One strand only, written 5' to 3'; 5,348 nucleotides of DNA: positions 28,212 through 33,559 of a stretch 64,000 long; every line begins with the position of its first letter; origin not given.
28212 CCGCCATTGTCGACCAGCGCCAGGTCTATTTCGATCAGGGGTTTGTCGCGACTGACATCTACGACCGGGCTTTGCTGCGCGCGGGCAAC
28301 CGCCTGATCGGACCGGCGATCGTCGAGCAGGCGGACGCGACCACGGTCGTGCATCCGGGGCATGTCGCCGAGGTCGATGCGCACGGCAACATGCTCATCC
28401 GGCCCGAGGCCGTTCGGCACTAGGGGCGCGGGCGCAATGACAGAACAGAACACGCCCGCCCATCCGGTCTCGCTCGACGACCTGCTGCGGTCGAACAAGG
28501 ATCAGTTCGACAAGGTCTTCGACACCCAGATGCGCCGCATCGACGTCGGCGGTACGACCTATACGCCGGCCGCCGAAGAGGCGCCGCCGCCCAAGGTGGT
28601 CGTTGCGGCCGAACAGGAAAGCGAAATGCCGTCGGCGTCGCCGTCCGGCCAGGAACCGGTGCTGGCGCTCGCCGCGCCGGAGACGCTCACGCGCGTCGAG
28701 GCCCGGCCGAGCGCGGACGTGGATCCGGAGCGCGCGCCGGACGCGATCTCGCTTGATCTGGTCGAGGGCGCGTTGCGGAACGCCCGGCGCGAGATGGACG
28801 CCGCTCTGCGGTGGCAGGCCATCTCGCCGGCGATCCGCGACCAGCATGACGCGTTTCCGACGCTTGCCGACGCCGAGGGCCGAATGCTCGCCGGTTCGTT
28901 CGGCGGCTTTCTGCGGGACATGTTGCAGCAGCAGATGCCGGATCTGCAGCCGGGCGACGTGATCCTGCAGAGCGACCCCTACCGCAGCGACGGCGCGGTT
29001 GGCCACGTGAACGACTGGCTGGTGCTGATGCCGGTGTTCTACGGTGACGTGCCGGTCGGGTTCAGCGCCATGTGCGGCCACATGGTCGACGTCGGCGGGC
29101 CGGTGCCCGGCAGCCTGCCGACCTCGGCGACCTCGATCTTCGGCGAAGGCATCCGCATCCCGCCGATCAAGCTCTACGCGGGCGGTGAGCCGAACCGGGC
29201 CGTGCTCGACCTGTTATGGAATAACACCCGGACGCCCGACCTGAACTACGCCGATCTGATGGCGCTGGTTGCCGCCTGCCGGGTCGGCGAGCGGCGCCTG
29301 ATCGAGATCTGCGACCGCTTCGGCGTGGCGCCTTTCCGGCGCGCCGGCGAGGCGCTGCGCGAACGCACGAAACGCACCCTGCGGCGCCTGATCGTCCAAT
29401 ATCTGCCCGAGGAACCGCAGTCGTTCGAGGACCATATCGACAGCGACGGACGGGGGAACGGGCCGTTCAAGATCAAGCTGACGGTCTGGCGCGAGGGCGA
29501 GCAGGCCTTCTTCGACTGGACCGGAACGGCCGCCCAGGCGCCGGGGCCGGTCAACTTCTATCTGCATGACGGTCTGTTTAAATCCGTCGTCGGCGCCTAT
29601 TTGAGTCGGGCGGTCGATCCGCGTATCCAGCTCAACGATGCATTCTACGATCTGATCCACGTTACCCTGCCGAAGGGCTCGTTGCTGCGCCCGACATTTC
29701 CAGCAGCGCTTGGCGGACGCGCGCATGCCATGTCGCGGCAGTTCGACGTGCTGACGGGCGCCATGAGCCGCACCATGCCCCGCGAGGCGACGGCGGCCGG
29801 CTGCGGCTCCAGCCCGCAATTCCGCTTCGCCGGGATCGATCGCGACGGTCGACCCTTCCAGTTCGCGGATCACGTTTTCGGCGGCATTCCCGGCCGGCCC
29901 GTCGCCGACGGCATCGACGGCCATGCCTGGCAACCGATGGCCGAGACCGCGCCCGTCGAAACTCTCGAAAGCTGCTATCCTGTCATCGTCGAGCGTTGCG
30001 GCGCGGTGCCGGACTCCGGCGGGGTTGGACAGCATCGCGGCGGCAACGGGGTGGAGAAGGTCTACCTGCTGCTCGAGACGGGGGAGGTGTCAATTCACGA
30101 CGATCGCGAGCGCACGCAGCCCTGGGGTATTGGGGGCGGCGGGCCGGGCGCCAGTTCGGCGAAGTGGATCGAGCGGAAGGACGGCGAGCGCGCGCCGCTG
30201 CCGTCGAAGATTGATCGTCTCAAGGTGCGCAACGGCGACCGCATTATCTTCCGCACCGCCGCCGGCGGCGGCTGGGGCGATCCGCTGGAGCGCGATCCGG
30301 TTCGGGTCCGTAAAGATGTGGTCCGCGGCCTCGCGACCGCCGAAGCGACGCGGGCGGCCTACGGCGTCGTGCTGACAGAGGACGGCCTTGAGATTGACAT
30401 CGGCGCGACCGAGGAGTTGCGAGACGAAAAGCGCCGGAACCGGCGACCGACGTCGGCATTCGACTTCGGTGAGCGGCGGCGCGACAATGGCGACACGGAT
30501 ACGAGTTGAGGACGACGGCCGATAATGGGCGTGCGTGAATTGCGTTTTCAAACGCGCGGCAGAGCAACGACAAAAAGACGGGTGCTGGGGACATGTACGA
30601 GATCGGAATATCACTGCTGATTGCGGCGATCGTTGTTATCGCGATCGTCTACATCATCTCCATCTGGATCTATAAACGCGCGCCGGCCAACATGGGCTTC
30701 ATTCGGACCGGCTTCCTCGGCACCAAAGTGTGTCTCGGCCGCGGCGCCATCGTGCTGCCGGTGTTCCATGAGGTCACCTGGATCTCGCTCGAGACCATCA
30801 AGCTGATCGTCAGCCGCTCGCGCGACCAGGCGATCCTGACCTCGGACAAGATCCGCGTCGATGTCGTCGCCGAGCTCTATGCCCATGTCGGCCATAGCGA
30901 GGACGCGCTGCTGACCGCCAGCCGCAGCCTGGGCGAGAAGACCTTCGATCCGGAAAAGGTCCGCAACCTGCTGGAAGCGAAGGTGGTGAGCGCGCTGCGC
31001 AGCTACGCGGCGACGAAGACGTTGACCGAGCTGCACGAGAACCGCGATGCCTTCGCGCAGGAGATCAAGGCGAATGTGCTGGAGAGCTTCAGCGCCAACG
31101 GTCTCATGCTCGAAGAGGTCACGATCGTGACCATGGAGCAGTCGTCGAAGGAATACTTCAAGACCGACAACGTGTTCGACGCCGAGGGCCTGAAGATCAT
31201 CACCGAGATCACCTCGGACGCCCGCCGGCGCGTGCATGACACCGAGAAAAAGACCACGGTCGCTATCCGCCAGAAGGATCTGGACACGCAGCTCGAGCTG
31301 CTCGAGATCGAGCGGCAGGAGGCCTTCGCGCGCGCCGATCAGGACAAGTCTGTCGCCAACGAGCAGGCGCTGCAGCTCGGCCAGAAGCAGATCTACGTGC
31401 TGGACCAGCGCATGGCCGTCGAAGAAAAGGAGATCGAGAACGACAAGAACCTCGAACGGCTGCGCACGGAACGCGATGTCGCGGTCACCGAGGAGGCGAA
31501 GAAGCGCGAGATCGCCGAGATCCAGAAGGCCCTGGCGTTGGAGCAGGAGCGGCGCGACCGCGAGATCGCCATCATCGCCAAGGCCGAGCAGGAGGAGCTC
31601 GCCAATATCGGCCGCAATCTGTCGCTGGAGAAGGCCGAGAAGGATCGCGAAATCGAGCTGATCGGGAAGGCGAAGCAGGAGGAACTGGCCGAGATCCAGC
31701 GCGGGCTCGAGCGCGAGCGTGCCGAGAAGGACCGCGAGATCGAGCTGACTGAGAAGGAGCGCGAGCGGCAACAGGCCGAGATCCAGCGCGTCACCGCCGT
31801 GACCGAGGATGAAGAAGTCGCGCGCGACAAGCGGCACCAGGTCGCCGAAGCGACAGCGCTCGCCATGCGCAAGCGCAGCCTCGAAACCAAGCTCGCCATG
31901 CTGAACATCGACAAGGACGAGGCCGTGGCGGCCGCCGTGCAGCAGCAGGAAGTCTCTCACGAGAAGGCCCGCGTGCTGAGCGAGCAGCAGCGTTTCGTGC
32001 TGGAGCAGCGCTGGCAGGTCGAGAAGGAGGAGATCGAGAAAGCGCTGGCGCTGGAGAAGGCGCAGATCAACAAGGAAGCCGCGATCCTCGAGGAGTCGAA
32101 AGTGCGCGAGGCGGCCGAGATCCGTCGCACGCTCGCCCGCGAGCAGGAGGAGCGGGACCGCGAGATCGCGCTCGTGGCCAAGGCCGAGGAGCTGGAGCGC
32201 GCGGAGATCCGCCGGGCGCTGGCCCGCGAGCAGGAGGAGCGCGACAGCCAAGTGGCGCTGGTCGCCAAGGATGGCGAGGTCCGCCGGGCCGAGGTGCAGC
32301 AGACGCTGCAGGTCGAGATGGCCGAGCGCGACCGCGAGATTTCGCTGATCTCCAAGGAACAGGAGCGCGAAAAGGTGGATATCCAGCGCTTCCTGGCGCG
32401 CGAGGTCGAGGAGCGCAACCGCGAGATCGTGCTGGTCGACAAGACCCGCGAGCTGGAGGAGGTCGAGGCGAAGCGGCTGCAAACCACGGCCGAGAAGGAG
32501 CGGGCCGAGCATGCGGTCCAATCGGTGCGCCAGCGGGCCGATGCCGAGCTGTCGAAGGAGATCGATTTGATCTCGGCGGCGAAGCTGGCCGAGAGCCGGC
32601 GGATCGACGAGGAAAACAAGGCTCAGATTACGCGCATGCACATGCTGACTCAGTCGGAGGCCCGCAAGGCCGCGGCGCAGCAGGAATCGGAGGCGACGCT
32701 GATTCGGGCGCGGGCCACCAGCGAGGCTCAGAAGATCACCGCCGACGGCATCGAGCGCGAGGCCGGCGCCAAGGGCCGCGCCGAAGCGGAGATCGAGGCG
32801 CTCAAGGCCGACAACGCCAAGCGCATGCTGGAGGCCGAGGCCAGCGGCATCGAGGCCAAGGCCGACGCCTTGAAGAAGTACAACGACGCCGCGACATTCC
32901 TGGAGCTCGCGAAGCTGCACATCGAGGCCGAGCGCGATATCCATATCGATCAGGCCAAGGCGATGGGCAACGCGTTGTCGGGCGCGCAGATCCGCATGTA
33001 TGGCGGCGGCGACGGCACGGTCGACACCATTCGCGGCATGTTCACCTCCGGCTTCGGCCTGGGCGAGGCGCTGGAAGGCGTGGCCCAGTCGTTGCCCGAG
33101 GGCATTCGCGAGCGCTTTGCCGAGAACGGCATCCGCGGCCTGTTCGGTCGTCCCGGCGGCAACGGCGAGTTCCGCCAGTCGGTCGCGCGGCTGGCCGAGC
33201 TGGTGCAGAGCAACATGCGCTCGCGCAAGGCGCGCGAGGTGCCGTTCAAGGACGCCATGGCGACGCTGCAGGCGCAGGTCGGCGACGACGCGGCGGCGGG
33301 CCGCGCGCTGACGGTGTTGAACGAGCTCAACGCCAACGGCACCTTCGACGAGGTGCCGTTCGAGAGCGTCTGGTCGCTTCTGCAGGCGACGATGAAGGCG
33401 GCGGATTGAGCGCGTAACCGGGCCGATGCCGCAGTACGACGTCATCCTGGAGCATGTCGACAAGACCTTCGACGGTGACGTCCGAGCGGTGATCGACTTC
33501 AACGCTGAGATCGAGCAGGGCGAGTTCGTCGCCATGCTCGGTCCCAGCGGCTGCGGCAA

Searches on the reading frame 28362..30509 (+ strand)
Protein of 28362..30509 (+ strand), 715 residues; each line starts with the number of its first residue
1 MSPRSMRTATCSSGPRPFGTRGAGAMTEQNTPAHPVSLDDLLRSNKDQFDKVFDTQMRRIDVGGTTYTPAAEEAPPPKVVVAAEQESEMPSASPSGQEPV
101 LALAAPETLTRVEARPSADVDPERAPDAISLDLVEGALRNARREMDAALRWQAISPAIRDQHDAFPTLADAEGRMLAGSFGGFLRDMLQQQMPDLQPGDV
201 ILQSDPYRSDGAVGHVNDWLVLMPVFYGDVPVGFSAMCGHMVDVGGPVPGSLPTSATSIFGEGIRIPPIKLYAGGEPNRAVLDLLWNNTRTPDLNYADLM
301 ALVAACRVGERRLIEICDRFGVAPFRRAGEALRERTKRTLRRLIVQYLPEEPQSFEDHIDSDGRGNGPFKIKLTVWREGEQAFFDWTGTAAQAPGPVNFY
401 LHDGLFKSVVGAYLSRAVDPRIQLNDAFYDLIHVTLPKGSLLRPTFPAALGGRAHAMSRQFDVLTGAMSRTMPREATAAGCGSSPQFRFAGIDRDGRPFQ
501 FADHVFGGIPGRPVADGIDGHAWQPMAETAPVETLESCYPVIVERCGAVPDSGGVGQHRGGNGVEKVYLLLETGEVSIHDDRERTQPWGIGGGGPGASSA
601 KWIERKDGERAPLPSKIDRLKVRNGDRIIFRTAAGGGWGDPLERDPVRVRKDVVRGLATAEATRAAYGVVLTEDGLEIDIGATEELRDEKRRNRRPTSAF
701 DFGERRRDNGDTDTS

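Call 32: search_protein_families(library=ncbifam, proteins=[window:28362-30509:+], max_evalue=1e-10)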
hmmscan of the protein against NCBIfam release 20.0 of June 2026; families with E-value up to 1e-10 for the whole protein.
window:28362-30509:+ (715 aa): 2 families
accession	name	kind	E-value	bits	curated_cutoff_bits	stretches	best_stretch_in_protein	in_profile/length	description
NF050157.1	CapLactmsBetCapB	equivalog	3.5e-62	210.5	1000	1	127-687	2-575/577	caprolactamase subunit beta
NF042976.1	AcphenoCarb_ApcD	equivalog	3.7e-31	108.1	1500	1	211-576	122-495/685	acetophenone carboxylase subunit delta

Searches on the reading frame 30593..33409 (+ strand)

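Call 32: search_protein_families(library=ncbifam, proteins=[window:30593-33409:+], max_evalue=1e-10)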
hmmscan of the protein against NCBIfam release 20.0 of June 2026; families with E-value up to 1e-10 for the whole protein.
window:30593-33409:+ (938 aa): 0 families

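Call 95: search_protein_families(library=pfam, proteins=[window:30593-33409:+], max_evalue=0.00001)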
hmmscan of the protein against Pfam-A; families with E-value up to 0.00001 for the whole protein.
window:30593-33409:+ (938 aa): 1 family
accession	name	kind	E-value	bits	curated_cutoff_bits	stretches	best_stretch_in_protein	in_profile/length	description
PF01145.31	Band_7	-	3.1e-14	53.8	23.6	1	47-180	20-144/176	SPFH domain / Band 7 family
